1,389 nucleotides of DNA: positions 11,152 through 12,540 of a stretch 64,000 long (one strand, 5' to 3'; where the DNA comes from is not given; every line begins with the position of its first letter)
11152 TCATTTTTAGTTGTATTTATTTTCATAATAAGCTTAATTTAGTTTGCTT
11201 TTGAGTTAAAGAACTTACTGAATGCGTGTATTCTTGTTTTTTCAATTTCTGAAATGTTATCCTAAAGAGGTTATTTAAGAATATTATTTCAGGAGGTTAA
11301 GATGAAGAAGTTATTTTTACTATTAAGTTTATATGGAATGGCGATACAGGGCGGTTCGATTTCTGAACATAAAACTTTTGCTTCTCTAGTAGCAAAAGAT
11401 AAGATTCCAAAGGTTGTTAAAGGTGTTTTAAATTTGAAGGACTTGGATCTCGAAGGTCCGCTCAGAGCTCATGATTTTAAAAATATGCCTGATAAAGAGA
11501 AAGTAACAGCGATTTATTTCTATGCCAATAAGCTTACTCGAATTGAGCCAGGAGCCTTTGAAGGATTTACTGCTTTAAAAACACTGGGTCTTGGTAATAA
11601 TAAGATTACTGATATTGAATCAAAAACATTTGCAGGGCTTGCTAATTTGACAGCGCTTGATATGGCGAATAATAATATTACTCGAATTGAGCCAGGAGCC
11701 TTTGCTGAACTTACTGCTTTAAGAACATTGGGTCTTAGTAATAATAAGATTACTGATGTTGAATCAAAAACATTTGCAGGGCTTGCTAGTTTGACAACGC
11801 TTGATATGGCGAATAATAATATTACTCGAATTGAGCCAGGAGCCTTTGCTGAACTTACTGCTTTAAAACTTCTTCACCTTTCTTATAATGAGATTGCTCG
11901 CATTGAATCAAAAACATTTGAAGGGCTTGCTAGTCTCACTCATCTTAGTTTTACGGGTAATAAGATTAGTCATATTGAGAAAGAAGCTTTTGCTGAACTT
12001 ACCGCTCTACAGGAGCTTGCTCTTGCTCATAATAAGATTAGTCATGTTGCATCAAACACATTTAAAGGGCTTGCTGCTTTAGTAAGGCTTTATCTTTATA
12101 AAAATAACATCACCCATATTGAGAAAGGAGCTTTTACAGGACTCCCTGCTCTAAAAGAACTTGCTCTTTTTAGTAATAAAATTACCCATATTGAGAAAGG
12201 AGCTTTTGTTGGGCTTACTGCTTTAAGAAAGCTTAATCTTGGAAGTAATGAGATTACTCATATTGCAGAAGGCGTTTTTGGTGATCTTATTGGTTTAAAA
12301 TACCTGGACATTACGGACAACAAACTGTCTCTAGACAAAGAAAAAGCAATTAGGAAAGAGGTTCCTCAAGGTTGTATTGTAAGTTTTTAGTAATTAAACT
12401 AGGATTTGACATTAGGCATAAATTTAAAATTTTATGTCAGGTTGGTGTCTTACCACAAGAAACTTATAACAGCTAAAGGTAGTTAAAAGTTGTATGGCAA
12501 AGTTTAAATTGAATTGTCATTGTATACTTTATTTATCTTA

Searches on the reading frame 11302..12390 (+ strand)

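Call 85: search_protein_families(library=pfam, proteins=[window:11302-12390:+], max_evalue=0.01)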
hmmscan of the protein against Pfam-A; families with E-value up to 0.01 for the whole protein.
window:11302-12390:+ (362 aa): 13 families
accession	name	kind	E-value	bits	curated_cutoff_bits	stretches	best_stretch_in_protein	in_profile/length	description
PF13855.12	LRR_8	-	2.7e-101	331.8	27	7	91-150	2-61/61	Leucine rich repeat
PF12799.13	LRR_4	-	3.8e-44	148.1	27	7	138-178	1-40/44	Leucine Rich repeats (2 copies)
PF13306.12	LRR_5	-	4.9e-41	140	27.7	3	70-188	15-126/127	BspA type Leucine rich repeat region (6 copies)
PF00560.39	LRR_1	-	3.9e-31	100.8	20.6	0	163-185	1-23/23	Leucine Rich Repeat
PF14580.12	LRR_9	-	1.6e-19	70.6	30.5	3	141-248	22-127/175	Leucine-rich repeat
PF23598.1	LRR_14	-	2.9e-14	53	40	3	118-218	26-122/353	Leucine-rich repeat region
PF13516.12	LRR_6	-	1.2e-11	44.2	23.4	0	163-175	4-16/24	Leucine Rich repeat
PF23952.1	LRR_EndoS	-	5.3e-10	40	27.9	0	135-172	79-116/116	Endo-beta-N-acetylglucosaminidase EndoS LRR domain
PF20919.3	DHU1_N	-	2.6e-06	27.4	26.7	0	135-186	141-192/370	DWD hypersensitive to UV-B 1, N-terminal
PF25013.1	LRR_Zer-1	-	0.00071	20.2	27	0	109-175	3-67/137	Zer-1-like, Leucine-rich repeats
PF23472.1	LysM2_CERK1_LYK3_4_5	-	0.0017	18.6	27.4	0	244-258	15-29/56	LYK3/4/5 LysM2 domain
PF24758.1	LRR_At5g56370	-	0.0019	18.3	27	0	233-295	10-74/227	FBD-associated F-box protein At5g56370, LRR repeats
PF22631.2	PLCB1-4-like_EFh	-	0.0055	17.4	27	0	90-110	36-56/69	Phosphoinositide phospholipase C beta1-4-like EF-hand domain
